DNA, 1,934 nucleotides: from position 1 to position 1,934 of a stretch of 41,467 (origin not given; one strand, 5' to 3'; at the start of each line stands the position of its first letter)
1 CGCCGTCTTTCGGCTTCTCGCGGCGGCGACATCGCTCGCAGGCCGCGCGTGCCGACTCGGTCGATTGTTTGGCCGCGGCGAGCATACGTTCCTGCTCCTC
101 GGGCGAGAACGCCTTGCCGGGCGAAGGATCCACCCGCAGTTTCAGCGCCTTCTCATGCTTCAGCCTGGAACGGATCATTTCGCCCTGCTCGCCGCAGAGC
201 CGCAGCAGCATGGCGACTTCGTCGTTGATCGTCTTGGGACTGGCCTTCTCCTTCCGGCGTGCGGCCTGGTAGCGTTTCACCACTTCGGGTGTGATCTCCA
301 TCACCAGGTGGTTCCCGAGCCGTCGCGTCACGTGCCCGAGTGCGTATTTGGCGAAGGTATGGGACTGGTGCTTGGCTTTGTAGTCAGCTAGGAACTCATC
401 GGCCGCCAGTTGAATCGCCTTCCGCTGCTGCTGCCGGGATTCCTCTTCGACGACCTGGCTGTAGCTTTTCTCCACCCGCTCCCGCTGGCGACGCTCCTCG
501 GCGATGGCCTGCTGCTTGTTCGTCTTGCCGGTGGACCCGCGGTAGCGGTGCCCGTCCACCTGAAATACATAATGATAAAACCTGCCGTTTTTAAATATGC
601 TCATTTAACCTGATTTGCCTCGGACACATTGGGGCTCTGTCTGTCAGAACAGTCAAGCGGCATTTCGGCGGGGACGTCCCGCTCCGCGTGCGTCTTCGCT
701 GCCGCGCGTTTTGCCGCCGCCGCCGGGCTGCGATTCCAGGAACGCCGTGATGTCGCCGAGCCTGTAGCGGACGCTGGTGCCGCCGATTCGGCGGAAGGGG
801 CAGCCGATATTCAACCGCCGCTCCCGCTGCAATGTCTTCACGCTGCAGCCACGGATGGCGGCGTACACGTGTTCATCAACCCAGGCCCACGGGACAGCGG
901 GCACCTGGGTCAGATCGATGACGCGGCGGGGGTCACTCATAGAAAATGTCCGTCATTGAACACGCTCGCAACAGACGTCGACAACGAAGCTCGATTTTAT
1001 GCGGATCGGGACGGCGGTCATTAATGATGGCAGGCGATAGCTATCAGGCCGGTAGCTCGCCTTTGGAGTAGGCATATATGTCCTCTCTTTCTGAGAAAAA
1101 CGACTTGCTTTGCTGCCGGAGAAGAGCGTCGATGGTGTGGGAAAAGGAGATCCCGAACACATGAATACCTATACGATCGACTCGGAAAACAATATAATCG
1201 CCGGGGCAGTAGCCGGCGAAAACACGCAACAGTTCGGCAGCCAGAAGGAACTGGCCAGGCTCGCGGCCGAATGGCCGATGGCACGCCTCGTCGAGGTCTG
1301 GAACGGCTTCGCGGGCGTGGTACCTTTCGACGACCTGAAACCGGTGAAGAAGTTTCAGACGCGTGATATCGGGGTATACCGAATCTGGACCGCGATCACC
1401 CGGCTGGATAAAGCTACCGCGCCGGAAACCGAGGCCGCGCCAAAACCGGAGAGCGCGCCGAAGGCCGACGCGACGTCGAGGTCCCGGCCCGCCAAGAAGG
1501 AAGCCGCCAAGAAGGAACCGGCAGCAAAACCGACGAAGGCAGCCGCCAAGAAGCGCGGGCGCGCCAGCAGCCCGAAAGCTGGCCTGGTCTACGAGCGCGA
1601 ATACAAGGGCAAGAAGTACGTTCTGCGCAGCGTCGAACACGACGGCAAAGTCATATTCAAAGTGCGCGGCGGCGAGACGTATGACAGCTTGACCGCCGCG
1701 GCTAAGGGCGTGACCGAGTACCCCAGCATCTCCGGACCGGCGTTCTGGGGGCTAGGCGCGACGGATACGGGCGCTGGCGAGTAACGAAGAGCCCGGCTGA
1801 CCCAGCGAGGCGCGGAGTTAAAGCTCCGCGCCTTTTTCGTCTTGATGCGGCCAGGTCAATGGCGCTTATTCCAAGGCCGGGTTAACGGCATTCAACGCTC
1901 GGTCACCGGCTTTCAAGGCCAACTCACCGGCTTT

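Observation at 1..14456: Integrase-bounded element with a replication module and a small-terminase-like gene but no virion genes: a possible phage satellite in an Acidobacteria-like host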

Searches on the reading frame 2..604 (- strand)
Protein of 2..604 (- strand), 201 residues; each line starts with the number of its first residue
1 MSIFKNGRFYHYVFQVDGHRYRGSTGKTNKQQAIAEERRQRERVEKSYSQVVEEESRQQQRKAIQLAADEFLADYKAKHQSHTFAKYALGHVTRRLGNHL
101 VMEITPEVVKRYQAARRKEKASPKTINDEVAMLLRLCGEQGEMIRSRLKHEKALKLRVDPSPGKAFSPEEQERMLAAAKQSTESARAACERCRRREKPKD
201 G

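Call 8: search_protein_families(library=pfam, proteins=[window:2-604:-], max_evalue=0.01)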
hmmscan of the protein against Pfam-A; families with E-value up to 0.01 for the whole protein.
window:2-604:- (201 aa): 1 family
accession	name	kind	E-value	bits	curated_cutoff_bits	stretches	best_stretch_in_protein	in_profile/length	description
PF24624.1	Int_N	-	1.9e-05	25.7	27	1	81-133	22-74/100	Phage integrase, N-terminal domain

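Call 9: search_protein_families(library=phrogs, proteins=[window:2-604:-], max_evalue=0.01)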
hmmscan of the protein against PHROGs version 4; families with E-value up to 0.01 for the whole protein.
window:2-604:- (201 aa): 1 family
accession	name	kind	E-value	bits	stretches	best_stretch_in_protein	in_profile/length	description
phrog_1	-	integration and excision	4.9e-11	43.6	1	5-184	118-288/611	integrase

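Call 16: find_related_loci(query=window:2-604:-, collection=genome_contigs, flank=10000)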
Query window:2-604:- (201 aa) in genome_contigs; peptide patterns used: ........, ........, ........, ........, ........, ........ (x = any residue, [..] = any of these).
181 stretches matched a pattern; 3 encode a relative of the query (tblastn E <= 1e-3); 2 distinct loci.
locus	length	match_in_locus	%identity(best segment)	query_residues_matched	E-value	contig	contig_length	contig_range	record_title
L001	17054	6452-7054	88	1-201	2e-119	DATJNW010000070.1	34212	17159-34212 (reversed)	MAG TPA_asm: Bryobacteraceae bacterium isolate SMAG_U14871 k141_1476813, whole genome shotgun sequence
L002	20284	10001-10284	78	107-201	4e-33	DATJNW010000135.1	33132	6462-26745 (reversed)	MAG TPA_asm: Bryobacteraceae bacterium isolate SMAG_U14871 k141_1585388, whole genome shotgun sequence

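Call 20: search_protein_families(library=pfam, proteins=[L001:2060-5146:+, L001:5468-6091:+, L001:6452-7663:+, L001:7696-8307:-, L001:8308-9999:-, L001:9595-10917:+, L001:11001-11717:+, L001:11597-12763:+, L001:12747-14132:+, L001:627-1211:-], max_evalue=0.001)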
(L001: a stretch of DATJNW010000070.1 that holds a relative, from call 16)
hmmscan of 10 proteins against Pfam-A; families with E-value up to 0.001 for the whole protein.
L001:2060-5146:+ (1028 aa): 4 families
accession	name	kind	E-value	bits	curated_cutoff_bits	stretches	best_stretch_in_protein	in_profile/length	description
PF13245.12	AAA_19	-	2.3e-06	28.3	25.1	1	218-466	4-130/134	AAA domain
PF00580.27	UvrD-helicase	-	8.4e-05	22.8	23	1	215-466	3-252/271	UvrD/REP helicase N-terminal domain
PF01443.25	Viral_helicase1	-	0.00011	22.6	21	0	425-600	59-196/228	Viral superfamily 1 RNA helicase core domain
PF13604.12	AAA_30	-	0.00037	20.7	27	0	219-252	12-45/191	AAA domain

L001:5468-6091:+ (207 aa): 0 families

L001:6452-7663:+ (403 aa): 2 families
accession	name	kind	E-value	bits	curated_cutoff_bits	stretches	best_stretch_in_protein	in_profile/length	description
PF00589.27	Phage_integrase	-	4.7e-22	79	27.1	1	213-363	27-170/172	Phage integrase family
PF24624.1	Int_N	-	0.00078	20.6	27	0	86-133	27-74/100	Phage integrase, N-terminal domain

L001:7696-8307:- (203 aa): 1 family
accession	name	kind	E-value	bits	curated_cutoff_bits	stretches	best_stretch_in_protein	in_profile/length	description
PF04982.19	TM_HPP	-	1.8e-24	86.6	27.2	1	39-193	9-157/157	HPP, transmembrane region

L001:8308-9999:- (563 aa): 2 families
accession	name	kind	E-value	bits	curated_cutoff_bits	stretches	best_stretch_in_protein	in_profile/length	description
PF00174.25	Oxidored_molyb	-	1.9e-31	109.4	24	1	402-540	10-164/169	Oxidoreductase molybdopterin binding domain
PF01292.26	Ni_hydr_CYTB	-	1.2e-09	38.7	30.1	1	79-302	2-169/179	Prokaryotic cytochrome b561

L001:9595-10917:+ (440 aa): 3 families
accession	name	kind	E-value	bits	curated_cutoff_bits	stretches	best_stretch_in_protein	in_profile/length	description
PF00027.35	cNMP_binding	-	1.3e-21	76.7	27.5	1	242-327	2-87/89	Cyclic nucleotide-binding domain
PF13545.12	HTH_Crp_2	-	5.3e-16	58.8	27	1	362-434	2-69/70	Crp-like helix-turn-helix domain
PF00325.26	Crp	-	0.00023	21.3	21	1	386-413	1-28/32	Bacterial regulatory proteins, crp family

L001:11001-11717:+ (238 aa): 2 families
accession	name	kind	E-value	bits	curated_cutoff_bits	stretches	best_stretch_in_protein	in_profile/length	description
PF01814.28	Hemerythrin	-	5.4e-17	62.9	25.3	1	79-232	2-127/127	Hemerythrin HHE cation binding domain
PF04405.19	ScdA_N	-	3.1e-15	56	32.5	1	6-57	2-53/56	Domain of Unknown function (DUF542)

L001:11597-12763:+ (388 aa): 9 families
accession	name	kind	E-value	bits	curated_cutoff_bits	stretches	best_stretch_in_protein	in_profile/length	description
PF12801.12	Fer4_5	-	1.2e-16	60.8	22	2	134-179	2-47/48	4Fe-4S binding domain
PF13237.11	Fer4_10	-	2.4e-10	40.6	25.5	2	281-326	2-53/53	4Fe-4S dicluster domain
PF00037.32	Fer4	-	2.3e-09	37.1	21.1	1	309-327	2-20/24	4Fe-4S binding domain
PF14697.11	Fer4_21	-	4.4e-07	30.4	35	1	286-329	6-55/59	4Fe-4S dicluster domain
PF12837.12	Fer4_6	-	1e-06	28.8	25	1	281-300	2-21/24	4Fe-4S binding domain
PF12838.12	Fer4_7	-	3e-06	28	27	1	288-327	2-50/52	4Fe-4S dicluster domain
PF12797.12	Fer4_2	-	6.7e-05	23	24.5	0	281-300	3-22/22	4Fe-4S binding domain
PF13187.11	Fer4_9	-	7.1e-05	23.2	27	1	288-327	2-49/52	4Fe-4S dicluster domain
PF12800.12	Fer4_4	-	9.2e-05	22.9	24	0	314-327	3-16/17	4Fe-4S binding domain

L001:12747-14132:+ (461 aa): 2 families
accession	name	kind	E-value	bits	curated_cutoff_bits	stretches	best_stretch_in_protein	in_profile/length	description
PF05940.17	NnrS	-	1.8e-07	31.3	28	1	41-426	20-367/371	NnrS protein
PF00115.25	COX1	-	8.4e-06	25.3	34.8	0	24-260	2-254/436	Cytochrome C and Quinol oxidase polypeptide I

L001:627-1211:- (194 aa): 0 families

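Call 24: search_protein_families(library=ncbifam, proteins=[window:2-604:-], max_evalue=0.01)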
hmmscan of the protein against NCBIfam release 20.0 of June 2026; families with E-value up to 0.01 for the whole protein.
window:2-604:- (201 aa): 0 families

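Call 106: find_related_loci(query=window:2-604:-, collection=metagenome_contigs, flank=10000)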
Query window:2-604:- (201 aa) in metagenome_contigs; peptide patterns used: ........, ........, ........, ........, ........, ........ (x = any residue, [..] = any of these).
417 stretches matched a pattern; 15 encode a relative of the query (tblastn E <= 1e-3); 14 distinct loci.
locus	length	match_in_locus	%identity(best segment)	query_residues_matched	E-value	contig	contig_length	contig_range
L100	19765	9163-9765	88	1-201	4e-119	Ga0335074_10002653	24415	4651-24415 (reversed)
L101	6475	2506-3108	85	1-201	3e-115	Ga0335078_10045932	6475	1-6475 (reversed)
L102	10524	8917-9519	85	1-201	3e-115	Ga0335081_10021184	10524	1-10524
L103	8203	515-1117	90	1-201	3e-113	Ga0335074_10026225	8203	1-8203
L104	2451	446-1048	88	1-201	1e-117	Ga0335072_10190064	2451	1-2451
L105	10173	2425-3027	88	1-201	1e-112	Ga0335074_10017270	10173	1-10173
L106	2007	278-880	88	1-201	9e-119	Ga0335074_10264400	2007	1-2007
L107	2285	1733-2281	90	1-183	2e-108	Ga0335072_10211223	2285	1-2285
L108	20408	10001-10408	84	66-201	1e-74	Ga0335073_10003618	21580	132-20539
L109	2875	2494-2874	85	1-127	1e-71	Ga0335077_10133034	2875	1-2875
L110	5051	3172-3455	78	107-201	8e-33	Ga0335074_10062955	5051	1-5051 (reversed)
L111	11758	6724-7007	78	107-201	8e-33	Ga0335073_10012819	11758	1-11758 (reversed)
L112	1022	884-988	91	1-35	3e-18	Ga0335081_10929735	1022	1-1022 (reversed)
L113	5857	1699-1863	76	147-201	4e-17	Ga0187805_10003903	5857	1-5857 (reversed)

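Call 110: search_solved_structures(query=L102:5843-8527:-, max_evalue=0.001)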
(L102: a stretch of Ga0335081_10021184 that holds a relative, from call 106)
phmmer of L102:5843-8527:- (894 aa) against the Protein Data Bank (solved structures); distinct sequences matched with E-value up to 0.001: 2711 (the best 60 are shown).
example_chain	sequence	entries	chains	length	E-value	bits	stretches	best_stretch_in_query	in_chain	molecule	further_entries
1mru_A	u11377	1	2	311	1.7e-54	188.4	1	8-304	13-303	Probable serine/threonine-protein kinase pknB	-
6b2p_A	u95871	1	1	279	6.2e-54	186.6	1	8-273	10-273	Serine/threonine-protein kinase PknB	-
5u94_A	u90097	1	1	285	6.3e-54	186.6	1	8-273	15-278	Serine/threonine-protein kinase PknB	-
1o6y_A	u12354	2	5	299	7.9e-54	186.2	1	8-273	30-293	SERINE/THREONINE-PROTEIN KINASE PKNB | Probable serine/threonine-protein kinase pknB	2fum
3orm_A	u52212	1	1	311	2e-53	184.8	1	8-304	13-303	Serine/threonine protein kinase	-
3ori_A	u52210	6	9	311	2.2e-53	184.8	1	8-304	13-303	Serine/threonine protein kinase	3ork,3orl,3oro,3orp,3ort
6i2p_A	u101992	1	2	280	5.8e-53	183.3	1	8-273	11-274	Serine/threonine-protein kinase PknB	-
3f69_A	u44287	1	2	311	7.8e-53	182.9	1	8-304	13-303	Serine/threonine-protein kinase pknB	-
3f61_A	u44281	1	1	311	1.9e-52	181.7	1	8-304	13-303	Serine/threonine-protein kinase pknB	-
9ruj_A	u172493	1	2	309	1.5e-47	165.4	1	7-274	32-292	Serine/threonine-protein kinase StkP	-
9ruk_A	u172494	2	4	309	7.5e-47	163.1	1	7-274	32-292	Serine/threonine-protein kinase StkP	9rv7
4ow8_A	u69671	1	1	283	9e-47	162.9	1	8-266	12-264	Serine/threonine-protein kinase PknA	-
9tmq_A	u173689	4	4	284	9.1e-47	162.8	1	8-266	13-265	Serine/threonine-protein kinase PknA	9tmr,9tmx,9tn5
9ru3_A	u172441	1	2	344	9.3e-47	162.8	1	7-274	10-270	Serine/threonine-protein kinase StkP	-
6b2q_A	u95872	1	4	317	1.3e-46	162.4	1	8-266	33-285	Serine/threonine-protein kinase PknA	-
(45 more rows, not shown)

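Call 111: search_solved_structures(query=L100:1218-2648:-, max_evalue=0.001)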
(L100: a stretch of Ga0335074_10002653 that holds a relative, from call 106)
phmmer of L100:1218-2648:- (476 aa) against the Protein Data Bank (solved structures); distinct sequences matched with E-value up to 0.001: 0.

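Call 112: search_solved_structures(query=L102:3006-4142:-, max_evalue=0.001)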
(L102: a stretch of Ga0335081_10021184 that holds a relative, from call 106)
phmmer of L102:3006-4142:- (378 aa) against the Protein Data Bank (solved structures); distinct sequences matched with E-value up to 0.001: 0.

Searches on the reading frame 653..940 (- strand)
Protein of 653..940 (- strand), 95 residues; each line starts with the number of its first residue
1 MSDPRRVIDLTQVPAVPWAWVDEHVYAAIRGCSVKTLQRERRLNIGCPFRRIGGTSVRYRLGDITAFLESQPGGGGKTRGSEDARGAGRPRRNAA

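Call 8: search_protein_families(library=pfam, proteins=[window:653-940:-], max_evalue=0.01)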
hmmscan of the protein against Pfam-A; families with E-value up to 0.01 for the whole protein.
window:653-940:- (95 aa): 0 families

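Call 9: search_protein_families(library=phrogs, proteins=[window:653-940:-], max_evalue=0.01)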
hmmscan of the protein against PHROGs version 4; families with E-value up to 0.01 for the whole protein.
window:653-940:- (95 aa): 2 families
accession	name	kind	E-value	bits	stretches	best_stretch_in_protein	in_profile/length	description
phrog_66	-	integration and excision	5.7e-05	23.9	1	11-93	84-165/412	excisionase and transcriptional regulator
phrog_2528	-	unknown function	0.0023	18.9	1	25-71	33-79/90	-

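Call 14: find_encoding_contigs(protein=window:653-940:-, flank=10000, max_places=6)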
Protein window:653-940:- (95 aa): no gene with exactly this product is on record in the collection.

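Call 24: search_protein_families(library=ncbifam, proteins=[window:653-940:-], max_evalue=0.01)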
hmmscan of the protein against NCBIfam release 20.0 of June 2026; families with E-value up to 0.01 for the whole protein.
window:653-940:- (95 aa): 0 families

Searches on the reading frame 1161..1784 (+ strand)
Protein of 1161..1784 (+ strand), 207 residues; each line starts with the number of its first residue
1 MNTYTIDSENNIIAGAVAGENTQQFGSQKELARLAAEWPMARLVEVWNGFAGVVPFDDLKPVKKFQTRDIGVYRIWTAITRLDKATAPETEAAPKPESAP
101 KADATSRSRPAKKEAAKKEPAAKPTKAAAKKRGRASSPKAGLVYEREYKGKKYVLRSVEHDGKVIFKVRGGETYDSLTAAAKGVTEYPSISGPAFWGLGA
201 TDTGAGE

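Call 8: search_protein_families(library=pfam, proteins=[window:1161-1784:+], max_evalue=0.01)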
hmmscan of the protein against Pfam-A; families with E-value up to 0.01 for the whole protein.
window:1161-1784:+ (207 aa): 1 family
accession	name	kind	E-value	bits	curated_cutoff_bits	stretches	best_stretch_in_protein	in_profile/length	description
PF11149.13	DUF2924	-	7.4e-08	33.2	31.2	1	119-198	61-134/135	Protein of unknown function (DUF2924)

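Call 9: search_protein_families(library=phrogs, proteins=[window:1161-1784:+], max_evalue=0.01)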
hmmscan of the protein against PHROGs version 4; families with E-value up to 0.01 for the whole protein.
window:1161-1784:+ (207 aa): 1 family
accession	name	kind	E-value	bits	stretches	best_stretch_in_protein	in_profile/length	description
phrog_11806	-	unknown function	2.1e-06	28.7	1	121-200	71-146/154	-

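Call 24: search_protein_families(library=ncbifam, proteins=[window:1161-1784:+], max_evalue=0.01)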
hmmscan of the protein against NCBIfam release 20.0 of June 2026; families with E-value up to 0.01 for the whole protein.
window:1161-1784:+ (207 aa): 2 families
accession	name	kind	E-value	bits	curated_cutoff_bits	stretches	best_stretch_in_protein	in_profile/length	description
NF052243.1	T4PFormProtSgmX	equivalog_domain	0.0056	15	1800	1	86-149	293-358/1065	type IV pili formation protein SgmX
NF053801.1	OM_Bd0486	exception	0.0081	15.4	370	1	83-191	65-174/356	Bd0486 family outer membrane beta-barrel protein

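Call 73: search_protein_families(library=padloc, proteins=[window:1161-1784:+], max_evalue=0.01)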
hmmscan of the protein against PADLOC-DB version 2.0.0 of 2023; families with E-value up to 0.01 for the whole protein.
window:1161-1784:+ (207 aa): 0 families
